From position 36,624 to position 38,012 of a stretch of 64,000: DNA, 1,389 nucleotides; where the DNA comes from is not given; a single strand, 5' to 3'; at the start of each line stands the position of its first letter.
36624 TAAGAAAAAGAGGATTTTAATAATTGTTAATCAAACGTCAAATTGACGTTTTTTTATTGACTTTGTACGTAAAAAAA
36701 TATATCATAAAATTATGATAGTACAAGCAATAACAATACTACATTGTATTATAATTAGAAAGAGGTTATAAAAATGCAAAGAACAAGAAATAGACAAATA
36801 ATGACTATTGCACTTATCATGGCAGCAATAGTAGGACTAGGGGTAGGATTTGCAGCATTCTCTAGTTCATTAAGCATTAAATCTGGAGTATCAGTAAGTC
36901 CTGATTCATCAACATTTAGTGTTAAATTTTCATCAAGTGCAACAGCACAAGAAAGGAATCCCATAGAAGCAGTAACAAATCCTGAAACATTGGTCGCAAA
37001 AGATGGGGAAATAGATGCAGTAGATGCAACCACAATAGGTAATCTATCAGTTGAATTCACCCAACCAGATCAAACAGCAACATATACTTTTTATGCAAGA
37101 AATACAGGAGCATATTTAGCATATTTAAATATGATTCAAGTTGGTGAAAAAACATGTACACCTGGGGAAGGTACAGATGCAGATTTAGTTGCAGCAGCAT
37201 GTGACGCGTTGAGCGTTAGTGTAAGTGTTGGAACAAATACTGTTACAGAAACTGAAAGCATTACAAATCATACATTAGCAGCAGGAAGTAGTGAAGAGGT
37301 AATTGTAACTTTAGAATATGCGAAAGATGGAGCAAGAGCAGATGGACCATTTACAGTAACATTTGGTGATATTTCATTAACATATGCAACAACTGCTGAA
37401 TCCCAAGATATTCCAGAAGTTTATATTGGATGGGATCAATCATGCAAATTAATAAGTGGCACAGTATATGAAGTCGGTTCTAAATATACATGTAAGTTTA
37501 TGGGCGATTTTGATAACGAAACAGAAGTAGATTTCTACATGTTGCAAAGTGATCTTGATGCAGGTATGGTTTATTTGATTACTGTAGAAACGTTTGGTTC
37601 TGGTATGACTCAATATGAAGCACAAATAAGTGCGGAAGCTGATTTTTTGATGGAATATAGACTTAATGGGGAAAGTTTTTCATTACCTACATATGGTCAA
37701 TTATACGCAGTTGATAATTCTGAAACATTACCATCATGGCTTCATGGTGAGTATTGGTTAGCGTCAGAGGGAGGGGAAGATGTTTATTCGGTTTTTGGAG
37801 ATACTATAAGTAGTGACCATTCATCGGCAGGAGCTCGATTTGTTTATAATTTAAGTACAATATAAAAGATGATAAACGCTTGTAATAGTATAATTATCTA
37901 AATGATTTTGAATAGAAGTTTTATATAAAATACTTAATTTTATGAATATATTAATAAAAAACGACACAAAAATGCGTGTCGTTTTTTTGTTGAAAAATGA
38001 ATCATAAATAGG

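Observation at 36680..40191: Second locus of the same family (A2, B2, B3) wedged between ftsZ and spoIIGA, with C-terminal module subtypes co-varying within a locus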

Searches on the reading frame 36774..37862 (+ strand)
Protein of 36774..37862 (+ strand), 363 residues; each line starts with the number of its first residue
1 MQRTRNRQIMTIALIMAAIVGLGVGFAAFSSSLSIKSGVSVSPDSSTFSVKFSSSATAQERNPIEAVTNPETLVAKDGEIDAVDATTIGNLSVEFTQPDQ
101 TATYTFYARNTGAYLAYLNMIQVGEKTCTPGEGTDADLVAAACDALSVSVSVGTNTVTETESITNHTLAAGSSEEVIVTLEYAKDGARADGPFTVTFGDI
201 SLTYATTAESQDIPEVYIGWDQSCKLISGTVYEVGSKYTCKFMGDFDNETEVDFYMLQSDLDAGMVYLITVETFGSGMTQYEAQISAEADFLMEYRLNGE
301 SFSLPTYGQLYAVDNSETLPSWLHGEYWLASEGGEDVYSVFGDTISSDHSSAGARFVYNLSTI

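Call 5: search_protein_families(library=pfam, proteins=[window:36774-37862:+], max_evalue=1)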
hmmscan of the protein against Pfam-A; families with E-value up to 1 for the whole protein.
window:36774-37862:+ (363 aa): 0 families

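Call 6: search_protein_families(library=ncbifam, proteins=[window:36774-37862:+], max_evalue=1)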
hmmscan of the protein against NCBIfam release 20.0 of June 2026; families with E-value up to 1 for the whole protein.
window:36774-37862:+ (363 aa): 0 families

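Call 10: find_homologous_proteins(query=window:36774-37862:+)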
Query window:36774-37862:+ (363 aa): 104 proteins with E <= 0.001 among 5186 candidates.
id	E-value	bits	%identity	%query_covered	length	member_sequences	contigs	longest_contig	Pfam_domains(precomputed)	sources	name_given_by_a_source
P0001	2.7e-231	784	99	100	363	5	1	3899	-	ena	-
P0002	6.8e-146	504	65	100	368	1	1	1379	-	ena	-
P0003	1.7e-130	453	64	99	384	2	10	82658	-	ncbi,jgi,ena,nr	ncbi:MAG: hypothetical protein E7165_03390 [Firmicutes bacterium]|nr:hypothetical protein [Bacillota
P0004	1.1e-109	385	57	99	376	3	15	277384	-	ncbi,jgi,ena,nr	ncbi:MAG: hypothetical protein E7165_01200 [Firmicutes bacterium]|nr:hypothetical protein [Bacillota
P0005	3.6e-75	271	62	59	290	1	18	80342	PF00404.25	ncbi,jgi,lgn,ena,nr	ncbi:MAG: hypothetical protein E7165_03170 [Firmicutes bacterium]|nr:hypothetical protein [Bacillota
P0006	6.8e-58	214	38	92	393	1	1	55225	-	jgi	-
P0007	4.2e-54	202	50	58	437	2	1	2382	-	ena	-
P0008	4.9e-54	202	48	71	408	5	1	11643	-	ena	-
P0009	3.6e-53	199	40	92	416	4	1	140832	-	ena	-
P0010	2.2e-51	193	58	47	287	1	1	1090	PF07963.18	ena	-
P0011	3.9e-50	189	56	47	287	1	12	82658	PF07963.18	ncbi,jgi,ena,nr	ncbi:MAG: type II secretion system protein [Firmicutes bacterium]|nr:type II secretion system protei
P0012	1.5e-49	187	41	74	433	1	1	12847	-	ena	-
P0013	2.8e-48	183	48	57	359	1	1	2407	-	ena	-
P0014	4.6e-48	182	51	56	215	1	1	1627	-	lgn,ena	-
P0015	8.1e-48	181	53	56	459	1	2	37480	-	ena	-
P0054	9.8e-39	151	41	59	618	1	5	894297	-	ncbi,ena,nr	ncbi:MAG: hypothetical protein IJA30_02490 [Bacilli bacterium]|nr:hypothetical protein [Bacilli bact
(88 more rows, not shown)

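Call 26: find_encoding_contigs(protein=P0002, flank=10000)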
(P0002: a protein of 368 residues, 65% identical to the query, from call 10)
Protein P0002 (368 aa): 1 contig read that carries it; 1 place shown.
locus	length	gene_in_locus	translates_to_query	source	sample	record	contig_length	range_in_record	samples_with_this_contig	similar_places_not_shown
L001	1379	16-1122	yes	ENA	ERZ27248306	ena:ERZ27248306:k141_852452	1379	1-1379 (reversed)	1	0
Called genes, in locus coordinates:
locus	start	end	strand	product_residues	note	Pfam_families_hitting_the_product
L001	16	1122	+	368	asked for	-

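Call 31: predict_structure(alignment_id=A3)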
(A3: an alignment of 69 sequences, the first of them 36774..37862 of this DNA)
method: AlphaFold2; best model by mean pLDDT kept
length: 363 residues; sequences in the alignment: 69
mean_pLDDT: 80.8   pTM: 0.62
mean pLDDT of the five models: 80.8, 79.3, 79.2, 78.8, 77.9
residues with pLDDT >= 90: 147; 70-90: 118; 50-70: 82; < 50: 16
segments of 3 or more residues with pLDDT < 50: 33-40, 287-291
pLDDT, mean of each block of 10 residues (from residue 1): 75 87 61 46 75 96 98 97 84 97 98 93 94 96 98 95 93 98 97 94 85 56 64 74 69 82 73 64 51 60 82 73 83 75 78 77 54
secondary structure, 60 per line:
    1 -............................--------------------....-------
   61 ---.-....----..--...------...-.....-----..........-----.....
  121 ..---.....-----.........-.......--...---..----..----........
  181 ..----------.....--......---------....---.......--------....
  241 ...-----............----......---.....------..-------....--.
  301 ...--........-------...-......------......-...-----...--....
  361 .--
elements in order: H2-29 E50-53 E66-69 E78-80 E87-89 E91-95 E101-110 E116-122 E126-130 H136-144 E146-152 E155-157 E173-182 E193-197 E200-205 E215-218 E222-228 E237-243 E249-260 E265-270 E274-278 E294-297 E300-303 H307-313 E325-330 E337-342 E344-346 E352-354 E357-361

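Call 35: fold_search(model_id=the predicted structure, library=pdb)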
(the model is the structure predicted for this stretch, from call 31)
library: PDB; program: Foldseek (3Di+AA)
matches with E <= 10: 1020; with E <= 0.001: 0
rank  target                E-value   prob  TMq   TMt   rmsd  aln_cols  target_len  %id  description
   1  5ckn_A                1.5e-02  0.28  0.16  0.20  24.4       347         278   11  The CUB1-EGF-CUB2 domains of rat MBL-associated serine protease-2 (MASP-2) bound to Ca2+ (released 2017-01-18)
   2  1b9k                  1.5e-02  0.33  0.14  0.20  18.8       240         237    8  ALPHA-ADAPTIN APPENDAGE DOMAIN, FROM CLATHRIN ADAPTOR AP2 (released 1999-07-06)
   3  4d0q                  1.6e-02  0.41  0.14  0.23  12.6       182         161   15  Hyaluronan Binding Module of the Streptococcal Pneumoniae Hyaluronate Lyase (released 2014-08-06)
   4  8btk_TB               2.0e-02  0.72  0.13  0.26  15.6       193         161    7  Structure of the TRAP complex with the Sec translocon and a translating ribosome (released 2023-05-24)
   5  3nru_D                2.2e-02  0.90  0.22  0.41   7.2       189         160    8  Ligand binding domain of EPHA7 (released 2010-12-08)
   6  5cl2_B                2.8e-02  0.18  0.12  0.16  19.5       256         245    8  Crystal structure of Spo0M, sporulation control protein, from Bacillus subtilis. (released 2015-12-16)
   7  5azw_B                3.1e-02  0.82  0.15  0.38   7.1       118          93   14  Crystal structure of p24beta1 GOLD domain (released 2016-09-14)
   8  1w80_A                3.6e-02  0.21  0.13  0.17  17.8       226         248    7  Crystal structure of the alpha-adaptin appendage domain, from the AP2 adaptor complex, bound to 2 peptides from Synapt (released 2004-10-27)
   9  7vgk_F                3.6e-02  0.14  0.14  0.16  15.4       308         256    9  Crystal structure of Lactobacillus rhamnosus 4-deoxy-L-threo-5-hexosulose-uronate ketol-isomerase KduI (released 2022-10-19)
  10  4xup_B                3.6e-02  0.13  0.13  0.14  22.2       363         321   13  Structure of the N-terminal CBM22-1-CBM22-2 tandem domain from Paenibacillus barcinonensis Xyn10C (released 2015-06-03)
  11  7b0x_I                4.2e-02  0.90  0.21  0.44  10.6       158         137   13  Crystal structure of the ternary complex of the E. coli type 1 pilus proteins FimC, FimI and the N-terminal domain of  (released 2021-12-08)
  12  4r7x_A                4.2e-02  0.23  0.11  0.23  19.7       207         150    7  Crystal structure of N-lobe of human ARRDC3(1-180) (released 2014-10-01)
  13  8b5l_v                4.4e-02  0.60  0.13  0.27  15.4       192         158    7  Cryo-EM structure of ribosome-Sec61-TRAP (TRanslocon Associated Protein) translocon complex (released 2023-03-01)
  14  2g9f                  4.7e-02  0.90  0.21  0.36   9.1       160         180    8  Crystal structure of intein-tagged mouse PNGase C-terminal domain (released 2006-10-24)
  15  3hs0_C                4.7e-02  0.08  0.08  0.09  19.2       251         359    9  Cobra Venom Factor (CVF) in complex with human factor B (released 2009-07-07)
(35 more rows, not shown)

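Call 47: find_encoding_contigs(protein=P0004, flank=8000, max_places=2)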
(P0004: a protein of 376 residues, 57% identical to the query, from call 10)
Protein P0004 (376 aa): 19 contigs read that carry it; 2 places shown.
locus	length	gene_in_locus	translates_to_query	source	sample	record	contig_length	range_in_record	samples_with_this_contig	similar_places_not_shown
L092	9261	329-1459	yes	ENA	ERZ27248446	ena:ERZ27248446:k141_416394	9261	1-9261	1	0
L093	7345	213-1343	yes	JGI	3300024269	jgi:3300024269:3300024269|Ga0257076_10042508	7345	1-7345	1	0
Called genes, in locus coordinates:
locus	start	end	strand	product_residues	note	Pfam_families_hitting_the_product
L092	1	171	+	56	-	?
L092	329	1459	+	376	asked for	-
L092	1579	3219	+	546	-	PF07963:N_methyl (weak), PF24893:DUF7743 (weak)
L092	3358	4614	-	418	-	PF02388:FemAB, PF13480:Acetyltransf_6 (weak)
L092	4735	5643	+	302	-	PF09989:DUF2229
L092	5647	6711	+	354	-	PF09989:DUF2229 (faint), PF06050:HGD-D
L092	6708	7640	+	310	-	PF01869:BcrAD_BadFG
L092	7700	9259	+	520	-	?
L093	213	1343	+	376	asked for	-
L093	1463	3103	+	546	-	PF07963:N_methyl (weak), PF24893:DUF7743 (weak)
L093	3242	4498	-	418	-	PF02388:FemAB, PF13480:Acetyltransf_6 (weak)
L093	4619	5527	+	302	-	PF09989:DUF2229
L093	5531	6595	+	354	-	PF09989:DUF2229 (faint), PF06050:HGD-D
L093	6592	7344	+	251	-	?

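Call 48: find_encoding_contigs(protein=P0005, flank=8000, max_places=2)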
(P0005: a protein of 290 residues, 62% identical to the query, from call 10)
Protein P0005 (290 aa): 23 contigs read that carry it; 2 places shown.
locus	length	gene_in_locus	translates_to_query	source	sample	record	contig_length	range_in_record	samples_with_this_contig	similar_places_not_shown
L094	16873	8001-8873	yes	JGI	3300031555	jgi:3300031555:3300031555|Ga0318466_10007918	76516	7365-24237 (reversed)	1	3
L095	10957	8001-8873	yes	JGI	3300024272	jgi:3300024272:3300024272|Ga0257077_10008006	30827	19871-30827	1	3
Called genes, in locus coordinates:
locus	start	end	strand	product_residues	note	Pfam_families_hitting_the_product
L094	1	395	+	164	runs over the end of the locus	-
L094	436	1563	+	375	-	-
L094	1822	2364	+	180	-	-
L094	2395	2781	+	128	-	PF01741:MscL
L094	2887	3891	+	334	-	PF11258:DUF3048, PF17479:DUF3048_C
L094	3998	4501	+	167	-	PF01966:HD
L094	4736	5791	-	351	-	PF01168:Ala_racemase_N, PF00842:Ala_racemase_C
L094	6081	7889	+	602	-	PF13230:GATase_4 (weak), PF13522:GATase_6, PF13537:GATase_7, PF01380:SIS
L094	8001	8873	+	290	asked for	PF00404:Dockerin_1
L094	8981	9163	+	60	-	PF00584:SecE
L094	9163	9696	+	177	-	PF02357:NusG, PF23291:KOW4_SPT5 (weak)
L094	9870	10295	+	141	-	PF03946:Ribosomal_L11_N, PF00298:Ribosomal_L11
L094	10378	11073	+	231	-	PF00687:Ribosomal_L1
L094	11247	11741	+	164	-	PF00466:Ribosomal_L10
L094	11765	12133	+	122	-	PF16320:Ribosomal_L12_N, PF00542:Ribosomal_L12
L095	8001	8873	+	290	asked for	PF00404:Dockerin_1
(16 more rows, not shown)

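Call 49: search_protein_families(library=ncbifam, proteins=[P0014, P0054], max_evalue=1)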
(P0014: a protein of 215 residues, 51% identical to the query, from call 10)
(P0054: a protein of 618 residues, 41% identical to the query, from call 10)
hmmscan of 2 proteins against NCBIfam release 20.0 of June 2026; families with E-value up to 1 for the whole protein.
P0014 (215 aa): 0 families

P0054 (618 aa): 0 families

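Call 56: search_solved_structures(query=A3, max_evalue=10, show_alignments=2)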
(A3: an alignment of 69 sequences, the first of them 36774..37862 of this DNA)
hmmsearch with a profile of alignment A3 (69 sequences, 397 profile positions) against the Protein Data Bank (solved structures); distinct sequences matched with E-value up to 10: 0.

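Call 60: find_encoding_contigs(protein=P0054, flank=8000, max_places=2)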
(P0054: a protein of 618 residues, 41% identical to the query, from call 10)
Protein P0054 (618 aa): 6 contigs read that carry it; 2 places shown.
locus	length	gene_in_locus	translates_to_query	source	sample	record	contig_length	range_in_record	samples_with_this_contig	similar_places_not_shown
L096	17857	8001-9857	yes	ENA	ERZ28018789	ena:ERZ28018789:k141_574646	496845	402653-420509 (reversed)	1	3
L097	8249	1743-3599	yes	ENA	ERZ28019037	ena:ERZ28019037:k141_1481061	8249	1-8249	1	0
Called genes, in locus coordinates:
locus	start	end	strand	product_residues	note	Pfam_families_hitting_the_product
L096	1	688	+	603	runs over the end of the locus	-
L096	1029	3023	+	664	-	PF17191:RecG_wedge, PF04851:ResIII, PF00270:DEAD, PF00271:Helicase_C, PF19833:RecG_dom3_C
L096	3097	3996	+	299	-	PF00583:Acetyltransf_1, PF13508:Acetyltransf_7 (weak)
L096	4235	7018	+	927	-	PF09586:YfhO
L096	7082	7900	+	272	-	-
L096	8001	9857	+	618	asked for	-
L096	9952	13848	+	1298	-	PF12850:Metallophos_2 (faint)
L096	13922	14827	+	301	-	-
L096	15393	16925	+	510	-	PF00587:tRNA-synt_2b, PF03129:HGTP_anticodon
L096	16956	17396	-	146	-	PF00334:NDK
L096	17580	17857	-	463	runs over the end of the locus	-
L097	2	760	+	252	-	?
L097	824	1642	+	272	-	-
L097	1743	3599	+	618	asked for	-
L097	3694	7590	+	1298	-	PF12850:Metallophos_2 (faint)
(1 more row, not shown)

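Call 61: find_encoding_contigs(protein=P0009, flank=8000, max_places=2)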
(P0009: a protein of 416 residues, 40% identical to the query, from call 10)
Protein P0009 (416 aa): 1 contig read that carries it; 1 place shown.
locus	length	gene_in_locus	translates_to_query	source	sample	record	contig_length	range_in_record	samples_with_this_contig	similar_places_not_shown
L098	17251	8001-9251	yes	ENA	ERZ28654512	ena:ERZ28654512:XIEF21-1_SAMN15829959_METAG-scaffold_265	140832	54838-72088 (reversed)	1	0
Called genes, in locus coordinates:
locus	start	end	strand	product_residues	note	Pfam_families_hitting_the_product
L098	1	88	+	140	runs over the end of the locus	-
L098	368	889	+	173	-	PF09419:PGP_phosphatase, PF00702:Hydrolase (faint), PF08282:Hydrolase_3 (weak), PF13419:HAD_2, PF13242:Hydrolase_like (weak)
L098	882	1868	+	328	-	PF03193:RsgA_GTPase, PF00350:Dynamin_N (faint), PF01926:MMR_HSR1, PF21516:YqeH-like_C (weak)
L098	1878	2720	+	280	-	-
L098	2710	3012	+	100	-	-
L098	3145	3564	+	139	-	PF00164:Ribosom_S12_S23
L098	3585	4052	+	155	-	PF00177:Ribosomal_S7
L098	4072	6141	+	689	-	PF00009:GTP_EFTU, PF03144:GTP_EFTU_D2, PF22042:EF-G_D2, PF14492:EFG_III, PF16658:RF3_C, PF03764:EFG_IV, PF00679:EFG_C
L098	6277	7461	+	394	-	PF00009:GTP_EFTU, PF03144:GTP_EFTU_D2, PF03143:GTP_EFTU_D3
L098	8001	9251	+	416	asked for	-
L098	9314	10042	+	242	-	PF00404:Dockerin_1 (weak)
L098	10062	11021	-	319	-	PF11858:DUF3378, PF01351:RNase_HII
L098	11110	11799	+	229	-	PF02674:Colicin_V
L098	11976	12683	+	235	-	-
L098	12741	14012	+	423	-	PF00919:UPF0004, PF04055:Radical_SAM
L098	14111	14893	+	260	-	PF01061:ABC2_membrane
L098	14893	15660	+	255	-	PF13304:AAA_21 (faint), PF00005:ABC_tran, PF13555:AAA_29 (weak)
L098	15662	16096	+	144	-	PF01467:CTP_transf_like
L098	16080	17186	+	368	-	PF04464:Glyphos_transf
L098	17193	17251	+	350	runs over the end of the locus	PF14397:ATPgrasp_ST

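Call 65: find_encoding_contigs(protein=P0001, flank=5000, max_places=4)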
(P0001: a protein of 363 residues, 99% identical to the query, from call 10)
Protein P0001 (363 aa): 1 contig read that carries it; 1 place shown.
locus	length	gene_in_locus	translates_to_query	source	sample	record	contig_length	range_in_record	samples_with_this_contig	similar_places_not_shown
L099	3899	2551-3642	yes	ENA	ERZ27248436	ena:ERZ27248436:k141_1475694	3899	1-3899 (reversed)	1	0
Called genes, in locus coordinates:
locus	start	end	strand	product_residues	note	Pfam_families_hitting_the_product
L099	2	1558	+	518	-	?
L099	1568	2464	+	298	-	PF00890:FAD_binding_2 (weak), PF01266:DAO (weak), PF01946:Thi4 (weak), PF03486:HI0933_like (weak), PF07992:Pyr_redox_2, PF12831:FAD_oxidored, PF13738:Pyr_redox_3, PF00070:Pyr_redox, +2 more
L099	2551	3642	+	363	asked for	-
